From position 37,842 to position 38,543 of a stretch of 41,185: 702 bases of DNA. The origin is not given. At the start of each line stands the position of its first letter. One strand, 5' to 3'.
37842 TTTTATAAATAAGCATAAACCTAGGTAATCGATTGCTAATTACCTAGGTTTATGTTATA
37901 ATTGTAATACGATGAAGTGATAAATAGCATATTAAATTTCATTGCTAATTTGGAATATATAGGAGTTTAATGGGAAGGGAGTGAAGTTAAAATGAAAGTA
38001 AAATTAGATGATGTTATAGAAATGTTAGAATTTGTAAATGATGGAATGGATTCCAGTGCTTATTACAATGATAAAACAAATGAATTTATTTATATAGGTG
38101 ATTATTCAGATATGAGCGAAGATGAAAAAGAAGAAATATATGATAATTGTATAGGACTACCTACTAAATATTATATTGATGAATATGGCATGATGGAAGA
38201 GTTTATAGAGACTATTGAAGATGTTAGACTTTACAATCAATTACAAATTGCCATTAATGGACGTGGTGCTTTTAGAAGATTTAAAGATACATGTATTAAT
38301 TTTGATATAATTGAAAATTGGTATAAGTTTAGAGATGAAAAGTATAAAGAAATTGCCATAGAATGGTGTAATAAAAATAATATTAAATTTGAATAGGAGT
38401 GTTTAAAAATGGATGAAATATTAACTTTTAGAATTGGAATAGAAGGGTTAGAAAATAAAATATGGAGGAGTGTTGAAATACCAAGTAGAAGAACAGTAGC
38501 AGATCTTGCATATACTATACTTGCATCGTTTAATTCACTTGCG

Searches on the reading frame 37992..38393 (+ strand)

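Call 3: search_protein_families(library=pfam, proteins=[window:37992-38393:+], max_evalue=0.01)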
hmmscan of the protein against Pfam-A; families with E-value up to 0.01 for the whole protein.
window:37992-38393:+ (134 aa): 2 families
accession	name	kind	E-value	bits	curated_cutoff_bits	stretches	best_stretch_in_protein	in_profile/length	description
PF03682.18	UPF0158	-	1.5e-10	41.8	21.1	1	7-133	10-141/157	Uncharacterised protein family (UPF0158)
PF18190.7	Plk4_PB1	-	0.00034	21.1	26.4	1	3-75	38-106/107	Polo-like Kinase 4 Polo Box 1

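Call 10: search_protein_families(library=padloc, proteins=[window:37992-38393:+], max_evalue=0.01)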
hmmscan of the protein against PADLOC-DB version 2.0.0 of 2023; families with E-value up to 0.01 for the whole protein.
window:37992-38393:+ (134 aa): 0 families

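Call 12: search_protein_families(library=ncbifam, proteins=[window:37992-38393:+], max_evalue=0.01)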
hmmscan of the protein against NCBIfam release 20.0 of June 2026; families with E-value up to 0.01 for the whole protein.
window:37992-38393:+ (134 aa): 0 families

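Call 43: search_protein_families(library=pfam, alignment_id=A4, max_evalue=0.001)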
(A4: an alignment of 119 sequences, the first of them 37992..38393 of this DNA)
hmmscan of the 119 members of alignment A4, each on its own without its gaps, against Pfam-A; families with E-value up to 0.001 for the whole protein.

A. member 1, window:37992-38393:+ (134 aa): 2 families
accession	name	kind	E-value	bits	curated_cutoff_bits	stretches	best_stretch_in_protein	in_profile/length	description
PF03682.18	UPF0158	-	1.5e-10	41.8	21.1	1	7-133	10-141/157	Uncharacterised protein family (UPF0158)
PF18190.7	Plk4_PB1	-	0.00034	21.1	26.4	1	3-75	38-106/107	Polo-like Kinase 4 Polo Box 1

B. families by the number of members that match (of 119 scanned): 94 families (the first 25 are shown)
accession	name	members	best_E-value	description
PF13749.12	HATPase_c_4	4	4.4e-20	Putative ATP-dependent DNA helicase recG C-terminal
PF04326.19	SLFN_AlbA_2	4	6e-16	Schlafen, AlbA_2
PF01381.28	HTH_3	4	8.1e-10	Helix-turn-helix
PF01076.25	Mob_Pre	2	1.3e-29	Plasmid recombination enzyme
PF02661.23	Fic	2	9.5e-19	Fic/DOC family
PF13443.12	HTH_26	2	2.3e-12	Cro/C1-type HTH DNA-binding domain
PF00583.31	Acetyltransf_1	2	4.8e-10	Acetyltransferase (GNAT) family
PF13560.12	HTH_31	2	3.1e-08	Helix-turn-helix domain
PF00435.27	Spectrin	2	7.4e-06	Spectrin repeat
PF19994.4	GASH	1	8.3e-107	GTPase-associated system helical domain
PF00141.28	peroxidase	1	6.9e-66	Peroxidase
PF19993.5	DO-GTPase2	1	7.1e-65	Double-GTPase 2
PF00015.26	MCPsignal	1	4.7e-46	Methyl-accepting chemotaxis protein (MCP) signalling domain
PF03352.18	Adenine_glyco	1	5.5e-46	Methyladenine glycosylase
PF08780.16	NTase_sub_bind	1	1.5e-43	Nucleotidyltransferase substrate binding protein like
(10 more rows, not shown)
